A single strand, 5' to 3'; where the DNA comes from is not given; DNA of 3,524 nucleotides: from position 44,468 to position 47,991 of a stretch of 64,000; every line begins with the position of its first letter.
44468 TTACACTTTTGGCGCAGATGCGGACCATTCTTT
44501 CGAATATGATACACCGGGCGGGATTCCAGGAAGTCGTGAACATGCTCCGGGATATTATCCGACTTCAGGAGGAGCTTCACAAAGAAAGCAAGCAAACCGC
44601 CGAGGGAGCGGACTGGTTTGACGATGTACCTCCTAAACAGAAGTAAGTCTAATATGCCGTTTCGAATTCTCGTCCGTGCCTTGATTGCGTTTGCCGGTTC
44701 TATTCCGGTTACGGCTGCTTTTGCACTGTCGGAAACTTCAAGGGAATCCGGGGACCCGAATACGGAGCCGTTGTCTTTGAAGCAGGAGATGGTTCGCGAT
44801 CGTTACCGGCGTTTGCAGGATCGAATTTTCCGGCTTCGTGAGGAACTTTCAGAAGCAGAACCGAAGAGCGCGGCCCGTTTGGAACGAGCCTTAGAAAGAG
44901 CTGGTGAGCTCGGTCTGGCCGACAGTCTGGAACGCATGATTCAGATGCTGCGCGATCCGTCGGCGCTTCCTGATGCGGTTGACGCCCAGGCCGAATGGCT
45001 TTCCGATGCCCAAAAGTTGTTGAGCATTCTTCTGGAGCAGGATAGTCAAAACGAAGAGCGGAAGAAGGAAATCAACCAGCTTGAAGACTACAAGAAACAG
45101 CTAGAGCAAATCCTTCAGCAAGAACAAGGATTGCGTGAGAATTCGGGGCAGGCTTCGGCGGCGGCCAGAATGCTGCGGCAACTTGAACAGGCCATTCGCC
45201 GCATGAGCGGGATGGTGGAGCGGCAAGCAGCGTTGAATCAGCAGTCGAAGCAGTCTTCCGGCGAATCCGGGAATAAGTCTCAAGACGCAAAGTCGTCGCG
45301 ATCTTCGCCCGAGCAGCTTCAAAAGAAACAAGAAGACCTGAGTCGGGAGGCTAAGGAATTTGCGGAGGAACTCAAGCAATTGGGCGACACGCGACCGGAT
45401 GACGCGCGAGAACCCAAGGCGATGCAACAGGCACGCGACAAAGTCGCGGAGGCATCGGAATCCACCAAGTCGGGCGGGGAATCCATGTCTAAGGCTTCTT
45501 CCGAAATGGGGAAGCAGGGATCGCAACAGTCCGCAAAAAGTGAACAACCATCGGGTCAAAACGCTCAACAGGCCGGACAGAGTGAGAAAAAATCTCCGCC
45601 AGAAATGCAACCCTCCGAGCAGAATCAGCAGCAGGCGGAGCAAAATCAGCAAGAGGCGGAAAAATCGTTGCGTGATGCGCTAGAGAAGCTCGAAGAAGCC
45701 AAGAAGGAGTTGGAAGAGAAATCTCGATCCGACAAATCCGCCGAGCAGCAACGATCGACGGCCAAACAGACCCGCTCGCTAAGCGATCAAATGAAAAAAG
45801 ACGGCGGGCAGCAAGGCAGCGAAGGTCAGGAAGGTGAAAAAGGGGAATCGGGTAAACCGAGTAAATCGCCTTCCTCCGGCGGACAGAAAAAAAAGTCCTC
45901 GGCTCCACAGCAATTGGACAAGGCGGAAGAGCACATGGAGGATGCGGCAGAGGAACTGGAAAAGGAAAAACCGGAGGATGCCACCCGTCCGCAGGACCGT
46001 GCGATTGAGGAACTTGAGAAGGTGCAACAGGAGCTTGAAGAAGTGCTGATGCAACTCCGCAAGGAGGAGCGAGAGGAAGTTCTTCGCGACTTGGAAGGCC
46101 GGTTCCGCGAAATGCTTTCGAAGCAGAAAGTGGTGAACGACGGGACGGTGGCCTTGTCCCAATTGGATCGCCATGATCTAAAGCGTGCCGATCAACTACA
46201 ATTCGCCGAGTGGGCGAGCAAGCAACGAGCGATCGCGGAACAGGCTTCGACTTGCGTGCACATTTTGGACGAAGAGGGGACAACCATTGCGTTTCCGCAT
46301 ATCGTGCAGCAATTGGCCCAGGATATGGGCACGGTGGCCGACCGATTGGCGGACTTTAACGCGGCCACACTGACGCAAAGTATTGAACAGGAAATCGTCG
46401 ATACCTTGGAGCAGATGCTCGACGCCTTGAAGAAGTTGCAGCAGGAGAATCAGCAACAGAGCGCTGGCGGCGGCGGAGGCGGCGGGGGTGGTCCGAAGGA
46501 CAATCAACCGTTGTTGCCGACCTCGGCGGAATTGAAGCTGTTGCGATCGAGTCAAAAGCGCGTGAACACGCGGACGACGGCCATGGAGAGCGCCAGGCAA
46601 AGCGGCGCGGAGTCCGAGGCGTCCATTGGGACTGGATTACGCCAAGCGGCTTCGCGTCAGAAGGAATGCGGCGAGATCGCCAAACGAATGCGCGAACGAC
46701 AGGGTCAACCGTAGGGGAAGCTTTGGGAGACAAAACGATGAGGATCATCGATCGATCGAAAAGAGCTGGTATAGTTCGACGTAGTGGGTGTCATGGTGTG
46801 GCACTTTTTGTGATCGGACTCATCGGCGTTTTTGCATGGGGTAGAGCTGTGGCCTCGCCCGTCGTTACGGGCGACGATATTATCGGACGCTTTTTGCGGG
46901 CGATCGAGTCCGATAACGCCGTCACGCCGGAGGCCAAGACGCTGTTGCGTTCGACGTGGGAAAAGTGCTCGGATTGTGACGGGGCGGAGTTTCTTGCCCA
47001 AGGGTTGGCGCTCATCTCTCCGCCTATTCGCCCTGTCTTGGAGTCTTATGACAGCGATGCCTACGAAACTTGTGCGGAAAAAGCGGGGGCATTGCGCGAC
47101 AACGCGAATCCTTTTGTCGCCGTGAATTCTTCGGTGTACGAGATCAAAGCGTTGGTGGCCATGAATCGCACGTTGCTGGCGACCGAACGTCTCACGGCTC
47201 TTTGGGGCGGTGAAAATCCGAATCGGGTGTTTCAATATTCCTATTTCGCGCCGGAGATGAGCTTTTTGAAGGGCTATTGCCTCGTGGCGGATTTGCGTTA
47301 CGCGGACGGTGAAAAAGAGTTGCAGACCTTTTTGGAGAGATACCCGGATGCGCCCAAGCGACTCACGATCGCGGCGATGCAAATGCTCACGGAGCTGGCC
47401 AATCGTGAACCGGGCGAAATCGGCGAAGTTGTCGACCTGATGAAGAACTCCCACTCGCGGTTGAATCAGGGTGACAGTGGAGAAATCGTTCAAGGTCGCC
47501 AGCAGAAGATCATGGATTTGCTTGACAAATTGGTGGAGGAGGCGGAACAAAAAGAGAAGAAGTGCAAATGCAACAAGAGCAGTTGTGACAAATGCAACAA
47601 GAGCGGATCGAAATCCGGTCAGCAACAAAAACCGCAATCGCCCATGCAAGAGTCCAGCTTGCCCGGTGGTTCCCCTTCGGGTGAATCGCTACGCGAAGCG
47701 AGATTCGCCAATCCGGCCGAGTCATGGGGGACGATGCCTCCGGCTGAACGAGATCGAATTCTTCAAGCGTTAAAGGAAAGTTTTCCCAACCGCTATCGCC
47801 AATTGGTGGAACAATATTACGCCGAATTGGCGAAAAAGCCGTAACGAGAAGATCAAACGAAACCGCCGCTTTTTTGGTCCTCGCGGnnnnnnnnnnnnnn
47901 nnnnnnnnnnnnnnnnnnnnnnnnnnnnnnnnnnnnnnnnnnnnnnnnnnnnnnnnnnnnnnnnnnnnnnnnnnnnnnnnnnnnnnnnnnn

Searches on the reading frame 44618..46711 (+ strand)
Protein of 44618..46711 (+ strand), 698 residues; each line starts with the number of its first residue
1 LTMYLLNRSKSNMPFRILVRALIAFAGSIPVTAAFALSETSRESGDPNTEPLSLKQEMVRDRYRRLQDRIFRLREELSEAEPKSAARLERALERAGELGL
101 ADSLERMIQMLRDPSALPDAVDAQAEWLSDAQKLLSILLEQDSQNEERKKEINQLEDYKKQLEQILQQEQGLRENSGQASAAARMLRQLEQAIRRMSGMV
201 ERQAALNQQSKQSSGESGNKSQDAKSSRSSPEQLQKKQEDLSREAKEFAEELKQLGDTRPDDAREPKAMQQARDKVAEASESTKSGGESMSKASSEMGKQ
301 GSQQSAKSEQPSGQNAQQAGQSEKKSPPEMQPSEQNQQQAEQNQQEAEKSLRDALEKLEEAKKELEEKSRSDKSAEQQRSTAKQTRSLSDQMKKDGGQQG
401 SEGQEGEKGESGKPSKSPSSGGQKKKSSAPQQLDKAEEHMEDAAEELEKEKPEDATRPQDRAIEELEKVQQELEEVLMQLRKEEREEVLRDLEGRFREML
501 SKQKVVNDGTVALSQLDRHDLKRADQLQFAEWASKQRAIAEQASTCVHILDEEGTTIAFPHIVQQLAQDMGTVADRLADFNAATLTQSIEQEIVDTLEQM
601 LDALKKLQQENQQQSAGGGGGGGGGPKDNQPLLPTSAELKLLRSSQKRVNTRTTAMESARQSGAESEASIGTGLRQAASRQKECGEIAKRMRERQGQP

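Call 9: search_protein_families(library=pfam, proteins=[window:44618-46711:+], max_evalue=0.01)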
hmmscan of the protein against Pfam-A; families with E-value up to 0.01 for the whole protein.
window:44618-46711:+ (698 aa): 0 families

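Call 13: search_protein_families(library=ncbifam, proteins=[window:44618-46711:+], max_evalue=0.01)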
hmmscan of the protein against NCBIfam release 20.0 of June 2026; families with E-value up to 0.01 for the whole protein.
window:44618-46711:+ (698 aa): 0 families
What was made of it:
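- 44618..46714 (+): U3: 698-aa secreted or anchored protein, rich in Glu/Gln/Ala/Ser, with low-complexity stretches. No Pfam/NCBIfam hit (calls 9, 13).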

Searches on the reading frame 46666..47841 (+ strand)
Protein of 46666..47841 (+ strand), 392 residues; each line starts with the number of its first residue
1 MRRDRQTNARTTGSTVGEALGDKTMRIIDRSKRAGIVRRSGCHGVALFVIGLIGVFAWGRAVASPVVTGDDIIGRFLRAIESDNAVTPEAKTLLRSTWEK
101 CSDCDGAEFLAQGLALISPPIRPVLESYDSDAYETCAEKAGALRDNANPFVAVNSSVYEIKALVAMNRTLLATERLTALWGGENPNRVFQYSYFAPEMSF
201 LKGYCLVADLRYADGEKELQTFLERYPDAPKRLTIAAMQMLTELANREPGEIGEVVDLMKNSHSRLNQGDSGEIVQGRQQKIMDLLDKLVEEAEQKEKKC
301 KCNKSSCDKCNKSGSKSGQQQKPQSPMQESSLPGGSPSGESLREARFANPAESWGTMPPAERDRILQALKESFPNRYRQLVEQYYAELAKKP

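Call 9: search_protein_families(library=pfam, proteins=[window:46666-47841:+], max_evalue=0.01)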
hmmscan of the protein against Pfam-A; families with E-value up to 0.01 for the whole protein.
window:46666-47841:+ (392 aa): 1 family
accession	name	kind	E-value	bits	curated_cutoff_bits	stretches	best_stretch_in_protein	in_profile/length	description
PF09369.15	MZB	-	0.0044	18.1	24.2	0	236-310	4-79/80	MrfA Zn-binding domain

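Call 13: search_protein_families(library=ncbifam, proteins=[window:46666-47841:+], max_evalue=0.01)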
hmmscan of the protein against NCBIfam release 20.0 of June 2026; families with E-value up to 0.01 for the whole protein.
window:46666-47841:+ (392 aa): 0 families
